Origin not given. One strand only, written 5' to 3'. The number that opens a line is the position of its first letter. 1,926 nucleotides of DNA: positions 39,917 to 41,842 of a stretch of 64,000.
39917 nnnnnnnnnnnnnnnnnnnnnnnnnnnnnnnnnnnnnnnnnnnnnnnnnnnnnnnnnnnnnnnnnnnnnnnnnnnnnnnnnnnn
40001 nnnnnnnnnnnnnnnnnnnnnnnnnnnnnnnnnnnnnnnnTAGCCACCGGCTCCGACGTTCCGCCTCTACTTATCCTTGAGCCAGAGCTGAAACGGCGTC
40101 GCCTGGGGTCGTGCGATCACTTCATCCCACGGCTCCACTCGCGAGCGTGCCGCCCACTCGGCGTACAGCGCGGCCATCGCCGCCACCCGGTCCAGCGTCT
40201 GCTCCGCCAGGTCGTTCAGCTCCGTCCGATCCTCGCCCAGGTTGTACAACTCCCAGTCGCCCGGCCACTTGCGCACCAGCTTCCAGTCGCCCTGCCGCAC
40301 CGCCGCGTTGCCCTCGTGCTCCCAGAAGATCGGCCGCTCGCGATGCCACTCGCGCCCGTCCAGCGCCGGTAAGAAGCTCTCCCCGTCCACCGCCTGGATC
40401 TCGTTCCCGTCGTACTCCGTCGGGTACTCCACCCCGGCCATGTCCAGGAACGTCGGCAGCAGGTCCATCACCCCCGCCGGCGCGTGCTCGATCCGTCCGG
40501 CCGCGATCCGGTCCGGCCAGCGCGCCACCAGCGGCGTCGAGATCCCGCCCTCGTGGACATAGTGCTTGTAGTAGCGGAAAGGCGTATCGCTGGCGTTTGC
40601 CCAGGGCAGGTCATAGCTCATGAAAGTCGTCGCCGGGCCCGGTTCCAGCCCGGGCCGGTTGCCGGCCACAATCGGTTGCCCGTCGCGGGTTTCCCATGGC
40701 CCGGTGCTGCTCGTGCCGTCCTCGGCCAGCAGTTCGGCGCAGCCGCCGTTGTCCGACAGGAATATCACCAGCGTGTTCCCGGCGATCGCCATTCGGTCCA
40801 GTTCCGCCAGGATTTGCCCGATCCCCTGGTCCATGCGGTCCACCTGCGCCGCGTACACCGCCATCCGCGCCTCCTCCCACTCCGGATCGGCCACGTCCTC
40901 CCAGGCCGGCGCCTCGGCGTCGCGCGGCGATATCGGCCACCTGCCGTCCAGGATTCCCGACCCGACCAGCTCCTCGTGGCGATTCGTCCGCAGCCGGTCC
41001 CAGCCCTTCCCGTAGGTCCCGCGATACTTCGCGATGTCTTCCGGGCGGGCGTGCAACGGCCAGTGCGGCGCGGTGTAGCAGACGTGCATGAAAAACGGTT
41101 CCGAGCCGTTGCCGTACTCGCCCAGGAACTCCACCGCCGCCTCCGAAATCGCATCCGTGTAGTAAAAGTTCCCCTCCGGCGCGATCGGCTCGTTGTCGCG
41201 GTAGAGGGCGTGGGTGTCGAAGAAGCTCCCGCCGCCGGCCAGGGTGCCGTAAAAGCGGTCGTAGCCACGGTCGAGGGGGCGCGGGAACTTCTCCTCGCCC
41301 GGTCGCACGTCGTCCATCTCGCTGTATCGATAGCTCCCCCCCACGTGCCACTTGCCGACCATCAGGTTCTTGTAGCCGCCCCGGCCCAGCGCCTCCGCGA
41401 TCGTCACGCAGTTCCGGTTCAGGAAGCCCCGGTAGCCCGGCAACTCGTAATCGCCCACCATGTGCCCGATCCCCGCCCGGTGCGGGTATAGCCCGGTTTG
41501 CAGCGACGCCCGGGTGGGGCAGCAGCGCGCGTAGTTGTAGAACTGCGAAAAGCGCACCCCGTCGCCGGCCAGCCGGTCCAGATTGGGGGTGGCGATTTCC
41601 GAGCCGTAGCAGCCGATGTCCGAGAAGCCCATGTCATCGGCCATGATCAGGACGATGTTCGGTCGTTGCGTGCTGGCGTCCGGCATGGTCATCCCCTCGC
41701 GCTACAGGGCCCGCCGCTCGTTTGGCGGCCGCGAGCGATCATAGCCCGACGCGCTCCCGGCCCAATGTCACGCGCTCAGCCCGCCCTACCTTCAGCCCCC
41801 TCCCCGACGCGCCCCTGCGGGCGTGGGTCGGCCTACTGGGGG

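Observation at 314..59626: Unusually high density of inactivated genes in an otherwise ordinary chromosomal region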

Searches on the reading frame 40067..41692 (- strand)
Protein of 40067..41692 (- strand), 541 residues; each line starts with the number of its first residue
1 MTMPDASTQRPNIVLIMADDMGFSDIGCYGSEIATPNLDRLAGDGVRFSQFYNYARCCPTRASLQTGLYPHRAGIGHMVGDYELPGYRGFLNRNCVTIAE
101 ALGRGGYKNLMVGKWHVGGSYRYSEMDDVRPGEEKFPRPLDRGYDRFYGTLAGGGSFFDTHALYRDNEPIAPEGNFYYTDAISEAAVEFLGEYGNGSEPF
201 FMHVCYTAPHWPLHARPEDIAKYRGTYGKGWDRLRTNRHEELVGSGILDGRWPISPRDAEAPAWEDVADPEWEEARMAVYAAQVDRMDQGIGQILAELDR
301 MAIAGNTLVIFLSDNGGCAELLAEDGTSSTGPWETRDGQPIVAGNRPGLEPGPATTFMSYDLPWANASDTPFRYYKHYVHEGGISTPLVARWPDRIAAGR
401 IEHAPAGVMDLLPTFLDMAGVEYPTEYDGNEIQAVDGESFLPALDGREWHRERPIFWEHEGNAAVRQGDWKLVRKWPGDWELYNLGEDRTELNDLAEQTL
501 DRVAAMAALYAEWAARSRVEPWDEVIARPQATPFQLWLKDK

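Call 25: find_encoding_contigs(protein=window:40067-41692:-, flank=10000, max_places=10)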
Protein window:40067-41692:- (541 aa): 1 contig read that carries it; 1 place shown.
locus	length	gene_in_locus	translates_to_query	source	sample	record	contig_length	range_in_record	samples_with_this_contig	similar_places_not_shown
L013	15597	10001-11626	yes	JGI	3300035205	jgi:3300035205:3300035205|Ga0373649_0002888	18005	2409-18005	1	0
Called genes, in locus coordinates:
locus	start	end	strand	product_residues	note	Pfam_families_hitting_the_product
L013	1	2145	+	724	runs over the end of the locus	PF13231:PMT_2 (weak)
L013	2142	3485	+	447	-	PF05977:MFS_3, PF07690:MFS_1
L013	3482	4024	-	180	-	-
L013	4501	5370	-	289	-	PF01261:AP_endonuc_2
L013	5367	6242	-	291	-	PF03446:NAD_binding_2, PF14833:NAD_binding_11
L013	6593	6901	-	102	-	-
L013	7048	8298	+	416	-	PF01266:DAO, PF07992:Pyr_redox_2 (faint), PF13450:NAD_binding_8 (faint)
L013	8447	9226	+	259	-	PF00753:Lactamase_B, PF12706:Lactamase_B_2, PF23023:Anti-Pycsar_Apyc1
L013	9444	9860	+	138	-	PF01584:CheW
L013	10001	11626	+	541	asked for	PF00884:Sulfatase, PF01663:Phosphodiest (faint), PF16347:SGSH_C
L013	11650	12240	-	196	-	PF08240:ADH_N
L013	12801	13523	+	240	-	PF00132:Hexapep (weak)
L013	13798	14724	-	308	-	PF13492:GAF_3, PF00990:GGDEF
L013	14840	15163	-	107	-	-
